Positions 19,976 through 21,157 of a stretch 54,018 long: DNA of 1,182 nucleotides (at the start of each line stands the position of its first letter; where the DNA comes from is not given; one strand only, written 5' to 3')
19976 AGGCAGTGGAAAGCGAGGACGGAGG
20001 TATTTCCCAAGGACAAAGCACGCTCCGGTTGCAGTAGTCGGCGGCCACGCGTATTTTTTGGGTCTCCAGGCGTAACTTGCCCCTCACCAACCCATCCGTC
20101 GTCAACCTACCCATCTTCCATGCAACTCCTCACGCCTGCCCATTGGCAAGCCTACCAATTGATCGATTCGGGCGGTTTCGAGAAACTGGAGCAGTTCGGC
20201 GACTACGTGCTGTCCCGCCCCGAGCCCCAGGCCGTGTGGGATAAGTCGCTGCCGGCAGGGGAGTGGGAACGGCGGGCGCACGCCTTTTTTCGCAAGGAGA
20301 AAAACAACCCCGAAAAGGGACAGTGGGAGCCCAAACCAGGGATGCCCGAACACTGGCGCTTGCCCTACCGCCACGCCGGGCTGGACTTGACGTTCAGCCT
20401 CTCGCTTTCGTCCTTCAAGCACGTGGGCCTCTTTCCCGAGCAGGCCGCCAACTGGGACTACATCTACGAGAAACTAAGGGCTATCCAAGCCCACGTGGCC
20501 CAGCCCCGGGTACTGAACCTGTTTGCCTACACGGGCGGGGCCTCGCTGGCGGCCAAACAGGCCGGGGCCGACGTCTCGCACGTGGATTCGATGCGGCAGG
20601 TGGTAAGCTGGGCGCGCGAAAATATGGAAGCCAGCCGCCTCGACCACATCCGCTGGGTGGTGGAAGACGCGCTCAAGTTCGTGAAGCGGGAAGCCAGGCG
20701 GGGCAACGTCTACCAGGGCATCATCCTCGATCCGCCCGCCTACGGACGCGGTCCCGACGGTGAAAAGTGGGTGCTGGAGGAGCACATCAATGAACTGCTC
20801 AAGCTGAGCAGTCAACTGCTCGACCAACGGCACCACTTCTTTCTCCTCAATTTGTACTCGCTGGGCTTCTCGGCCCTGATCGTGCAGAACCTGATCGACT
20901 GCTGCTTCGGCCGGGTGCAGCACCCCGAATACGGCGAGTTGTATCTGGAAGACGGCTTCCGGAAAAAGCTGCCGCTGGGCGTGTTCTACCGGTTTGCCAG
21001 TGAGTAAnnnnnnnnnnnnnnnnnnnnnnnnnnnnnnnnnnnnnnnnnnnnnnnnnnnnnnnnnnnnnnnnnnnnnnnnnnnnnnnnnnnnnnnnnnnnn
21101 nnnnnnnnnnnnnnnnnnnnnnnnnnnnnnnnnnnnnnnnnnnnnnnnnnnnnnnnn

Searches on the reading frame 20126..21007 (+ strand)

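Call 63: search_protein_families(library=pfam, proteins=[window:20126-21007:+], max_evalue=0.1)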
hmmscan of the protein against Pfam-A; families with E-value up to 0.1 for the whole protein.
window:20126-21007:+ (293 aa): 5 families
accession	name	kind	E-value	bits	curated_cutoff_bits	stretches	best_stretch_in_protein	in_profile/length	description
PF10672.15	Methyltrans_SAM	-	1.6e-09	37.9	27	1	88-210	93-210/286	S-adenosylmethionine-dependent methyltransferase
PF03602.21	Cons_hypoth95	-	8.2e-07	29.3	24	1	119-204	35-122/182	Conserved hypothetical protein 95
PF13649.12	Methyltransf_25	-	0.029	15.5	27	1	130-185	2-58/97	Methyltransferase domain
PF05175.20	MTS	-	0.037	14.1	23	1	138-205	46-108/170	Methyltransferase small domain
PF09445.16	Methyltransf_15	-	0.087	12.8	22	0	128-223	3-100/165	RNA cap guanine-N2 methyltransferase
